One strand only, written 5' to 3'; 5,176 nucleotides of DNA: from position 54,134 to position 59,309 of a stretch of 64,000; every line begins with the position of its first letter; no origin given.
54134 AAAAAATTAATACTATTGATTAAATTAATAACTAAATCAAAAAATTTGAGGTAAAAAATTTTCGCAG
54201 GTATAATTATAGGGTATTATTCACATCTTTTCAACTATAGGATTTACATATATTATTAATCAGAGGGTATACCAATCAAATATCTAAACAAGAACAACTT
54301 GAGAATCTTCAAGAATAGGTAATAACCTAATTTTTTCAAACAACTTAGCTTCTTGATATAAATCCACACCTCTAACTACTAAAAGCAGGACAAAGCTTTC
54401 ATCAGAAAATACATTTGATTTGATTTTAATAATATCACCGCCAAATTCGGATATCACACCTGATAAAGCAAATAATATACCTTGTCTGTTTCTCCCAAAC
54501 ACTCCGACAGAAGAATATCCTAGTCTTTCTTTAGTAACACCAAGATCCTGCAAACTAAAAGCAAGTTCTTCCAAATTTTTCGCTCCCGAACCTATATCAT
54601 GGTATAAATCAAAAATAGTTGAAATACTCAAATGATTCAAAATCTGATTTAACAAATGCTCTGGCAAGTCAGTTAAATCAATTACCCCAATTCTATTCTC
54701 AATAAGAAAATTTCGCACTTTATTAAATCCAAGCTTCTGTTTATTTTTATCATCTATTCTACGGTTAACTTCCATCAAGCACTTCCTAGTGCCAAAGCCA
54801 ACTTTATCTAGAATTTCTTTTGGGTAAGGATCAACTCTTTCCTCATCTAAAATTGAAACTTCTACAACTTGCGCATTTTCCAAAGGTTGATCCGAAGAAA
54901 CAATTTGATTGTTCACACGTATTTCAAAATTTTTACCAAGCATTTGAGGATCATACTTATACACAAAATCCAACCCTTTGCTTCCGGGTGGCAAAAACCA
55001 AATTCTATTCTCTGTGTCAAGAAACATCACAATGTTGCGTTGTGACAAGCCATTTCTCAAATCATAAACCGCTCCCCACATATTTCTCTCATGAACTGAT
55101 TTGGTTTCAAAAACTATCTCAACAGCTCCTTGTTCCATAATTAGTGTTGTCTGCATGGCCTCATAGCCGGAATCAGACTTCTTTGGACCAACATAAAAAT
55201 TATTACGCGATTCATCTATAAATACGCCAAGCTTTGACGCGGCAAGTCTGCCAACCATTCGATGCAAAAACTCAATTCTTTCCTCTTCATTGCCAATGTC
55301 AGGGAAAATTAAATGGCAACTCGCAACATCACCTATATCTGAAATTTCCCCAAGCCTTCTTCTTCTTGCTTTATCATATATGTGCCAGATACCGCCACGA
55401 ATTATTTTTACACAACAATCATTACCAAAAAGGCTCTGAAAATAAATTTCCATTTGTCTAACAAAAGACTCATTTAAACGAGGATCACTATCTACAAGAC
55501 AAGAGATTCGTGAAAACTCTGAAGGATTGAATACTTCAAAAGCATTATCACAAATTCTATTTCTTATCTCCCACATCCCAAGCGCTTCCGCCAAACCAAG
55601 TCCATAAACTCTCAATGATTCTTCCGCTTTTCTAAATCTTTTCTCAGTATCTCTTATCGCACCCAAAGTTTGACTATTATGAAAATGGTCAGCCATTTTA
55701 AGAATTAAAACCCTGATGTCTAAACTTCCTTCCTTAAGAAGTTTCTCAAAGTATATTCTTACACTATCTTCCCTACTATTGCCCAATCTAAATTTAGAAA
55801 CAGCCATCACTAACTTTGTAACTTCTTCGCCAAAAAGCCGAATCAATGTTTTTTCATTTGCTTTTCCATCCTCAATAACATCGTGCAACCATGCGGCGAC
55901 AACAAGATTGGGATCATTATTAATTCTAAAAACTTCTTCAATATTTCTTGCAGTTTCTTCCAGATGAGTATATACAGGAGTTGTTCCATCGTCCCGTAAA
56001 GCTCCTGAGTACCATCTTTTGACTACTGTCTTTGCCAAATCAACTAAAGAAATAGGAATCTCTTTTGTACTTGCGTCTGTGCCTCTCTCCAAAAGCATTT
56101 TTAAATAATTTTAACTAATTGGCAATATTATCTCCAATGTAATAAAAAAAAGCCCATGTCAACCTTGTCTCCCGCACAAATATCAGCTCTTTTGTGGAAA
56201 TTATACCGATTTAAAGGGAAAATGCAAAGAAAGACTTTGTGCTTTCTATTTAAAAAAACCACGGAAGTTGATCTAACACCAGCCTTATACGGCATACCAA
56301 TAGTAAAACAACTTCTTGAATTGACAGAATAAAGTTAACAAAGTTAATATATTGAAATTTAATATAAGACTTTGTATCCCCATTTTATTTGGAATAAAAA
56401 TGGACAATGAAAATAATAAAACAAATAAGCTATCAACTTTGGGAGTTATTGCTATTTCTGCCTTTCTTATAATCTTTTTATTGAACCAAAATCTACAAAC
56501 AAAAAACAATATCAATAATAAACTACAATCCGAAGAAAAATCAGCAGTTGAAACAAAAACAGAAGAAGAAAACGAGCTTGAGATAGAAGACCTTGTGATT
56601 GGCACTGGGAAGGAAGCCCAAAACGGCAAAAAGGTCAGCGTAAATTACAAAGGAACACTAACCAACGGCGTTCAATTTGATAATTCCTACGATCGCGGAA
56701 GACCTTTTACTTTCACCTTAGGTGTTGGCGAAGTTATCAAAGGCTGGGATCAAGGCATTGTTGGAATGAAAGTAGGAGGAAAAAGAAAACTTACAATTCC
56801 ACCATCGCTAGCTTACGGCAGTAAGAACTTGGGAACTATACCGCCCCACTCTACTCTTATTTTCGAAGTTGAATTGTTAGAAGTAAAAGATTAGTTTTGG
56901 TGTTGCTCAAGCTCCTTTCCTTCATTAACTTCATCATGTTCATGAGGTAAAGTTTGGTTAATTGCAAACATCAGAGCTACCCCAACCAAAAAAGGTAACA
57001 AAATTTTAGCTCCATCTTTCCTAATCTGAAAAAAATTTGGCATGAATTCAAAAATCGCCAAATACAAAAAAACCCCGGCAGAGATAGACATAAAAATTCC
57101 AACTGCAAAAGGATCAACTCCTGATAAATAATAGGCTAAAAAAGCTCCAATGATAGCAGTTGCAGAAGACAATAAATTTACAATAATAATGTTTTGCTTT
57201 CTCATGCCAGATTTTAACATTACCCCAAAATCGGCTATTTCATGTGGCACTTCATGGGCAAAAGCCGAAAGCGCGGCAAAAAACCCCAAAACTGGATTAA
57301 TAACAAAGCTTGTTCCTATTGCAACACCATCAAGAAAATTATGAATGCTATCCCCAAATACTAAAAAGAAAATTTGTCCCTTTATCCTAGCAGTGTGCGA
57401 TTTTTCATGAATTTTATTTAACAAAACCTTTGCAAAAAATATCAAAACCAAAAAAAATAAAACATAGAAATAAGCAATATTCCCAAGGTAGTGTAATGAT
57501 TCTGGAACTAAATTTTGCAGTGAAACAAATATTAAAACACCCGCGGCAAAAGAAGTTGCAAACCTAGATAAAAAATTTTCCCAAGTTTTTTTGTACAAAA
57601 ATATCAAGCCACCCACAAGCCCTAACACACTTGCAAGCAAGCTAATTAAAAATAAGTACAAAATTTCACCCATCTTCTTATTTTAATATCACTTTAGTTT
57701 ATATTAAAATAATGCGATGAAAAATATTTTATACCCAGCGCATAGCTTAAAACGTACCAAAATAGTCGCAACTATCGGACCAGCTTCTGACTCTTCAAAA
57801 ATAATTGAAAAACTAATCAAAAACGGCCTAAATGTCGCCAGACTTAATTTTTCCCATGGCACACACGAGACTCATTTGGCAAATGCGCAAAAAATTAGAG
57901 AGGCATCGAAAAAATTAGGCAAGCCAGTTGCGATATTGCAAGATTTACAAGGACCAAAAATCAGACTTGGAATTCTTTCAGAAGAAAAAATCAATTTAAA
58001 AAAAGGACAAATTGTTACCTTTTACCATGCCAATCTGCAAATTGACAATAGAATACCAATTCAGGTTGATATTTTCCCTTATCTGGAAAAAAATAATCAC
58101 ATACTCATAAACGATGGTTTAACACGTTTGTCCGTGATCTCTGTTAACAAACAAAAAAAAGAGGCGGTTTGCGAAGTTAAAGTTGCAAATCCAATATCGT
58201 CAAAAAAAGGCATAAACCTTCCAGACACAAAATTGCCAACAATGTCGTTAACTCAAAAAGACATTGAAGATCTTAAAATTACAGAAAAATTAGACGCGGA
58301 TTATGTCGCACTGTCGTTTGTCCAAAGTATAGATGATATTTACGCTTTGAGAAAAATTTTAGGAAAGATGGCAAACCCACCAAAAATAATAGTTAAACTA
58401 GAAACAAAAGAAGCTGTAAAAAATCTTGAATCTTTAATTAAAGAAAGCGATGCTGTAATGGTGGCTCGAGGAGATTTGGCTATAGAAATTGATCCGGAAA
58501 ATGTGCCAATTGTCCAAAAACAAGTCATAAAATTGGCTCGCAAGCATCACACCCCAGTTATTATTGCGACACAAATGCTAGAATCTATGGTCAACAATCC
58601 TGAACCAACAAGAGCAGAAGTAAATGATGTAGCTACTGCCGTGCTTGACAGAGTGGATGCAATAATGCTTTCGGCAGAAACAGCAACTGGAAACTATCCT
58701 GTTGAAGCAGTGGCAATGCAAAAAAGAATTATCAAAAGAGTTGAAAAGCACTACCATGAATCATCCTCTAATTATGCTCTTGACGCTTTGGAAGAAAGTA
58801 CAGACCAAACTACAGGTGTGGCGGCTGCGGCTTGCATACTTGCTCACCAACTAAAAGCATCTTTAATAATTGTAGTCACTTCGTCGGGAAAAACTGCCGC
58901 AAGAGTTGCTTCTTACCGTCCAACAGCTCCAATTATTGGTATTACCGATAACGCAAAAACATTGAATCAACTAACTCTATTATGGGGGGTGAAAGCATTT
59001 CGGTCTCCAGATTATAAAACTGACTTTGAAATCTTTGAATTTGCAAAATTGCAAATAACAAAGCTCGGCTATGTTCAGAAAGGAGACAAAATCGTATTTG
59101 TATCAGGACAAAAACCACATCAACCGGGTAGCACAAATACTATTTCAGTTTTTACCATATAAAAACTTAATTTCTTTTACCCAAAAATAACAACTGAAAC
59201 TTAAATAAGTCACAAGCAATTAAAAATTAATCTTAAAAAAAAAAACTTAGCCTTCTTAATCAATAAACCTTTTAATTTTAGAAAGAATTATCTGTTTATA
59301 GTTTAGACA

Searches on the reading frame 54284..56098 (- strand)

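Call 80: search_protein_families(library=pfam, proteins=[window:54284-56098:-], max_evalue=0.00001)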
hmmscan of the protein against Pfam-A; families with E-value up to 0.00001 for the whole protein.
window:54284-56098:- (604 aa): 1 family
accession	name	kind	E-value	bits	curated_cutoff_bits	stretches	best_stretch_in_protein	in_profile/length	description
PF13328.12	HD_4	-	1.4e-14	54.6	27.2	1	27-176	6-156/156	HD domain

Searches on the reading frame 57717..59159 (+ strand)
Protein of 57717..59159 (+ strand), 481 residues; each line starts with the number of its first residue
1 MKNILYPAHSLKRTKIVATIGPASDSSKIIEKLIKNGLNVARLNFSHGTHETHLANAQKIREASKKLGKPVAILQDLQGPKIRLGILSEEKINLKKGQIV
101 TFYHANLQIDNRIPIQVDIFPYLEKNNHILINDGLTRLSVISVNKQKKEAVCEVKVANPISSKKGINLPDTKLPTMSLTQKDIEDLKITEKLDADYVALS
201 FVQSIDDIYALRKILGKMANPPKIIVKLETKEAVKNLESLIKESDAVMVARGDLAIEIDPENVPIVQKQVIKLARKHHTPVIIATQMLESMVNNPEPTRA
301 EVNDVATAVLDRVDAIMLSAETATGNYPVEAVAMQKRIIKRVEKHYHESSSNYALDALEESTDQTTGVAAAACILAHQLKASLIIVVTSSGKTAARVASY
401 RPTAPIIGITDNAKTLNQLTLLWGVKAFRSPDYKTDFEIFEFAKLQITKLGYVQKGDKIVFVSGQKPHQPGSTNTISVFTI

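Call 80: search_protein_families(library=pfam, proteins=[window:57717-59159:+], max_evalue=0.00001)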
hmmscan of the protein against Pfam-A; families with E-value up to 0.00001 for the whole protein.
window:57717-59159:+ (481 aa): 2 families
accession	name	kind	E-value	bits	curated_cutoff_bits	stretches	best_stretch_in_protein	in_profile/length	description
PF00224.27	PK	-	9.8e-103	344.1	30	1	12-332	2-328/328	Pyruvate kinase, barrel domain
PF02887.21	PK_C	-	1e-30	106.6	28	1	368-478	3-113/114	Pyruvate kinase, alpha/beta domain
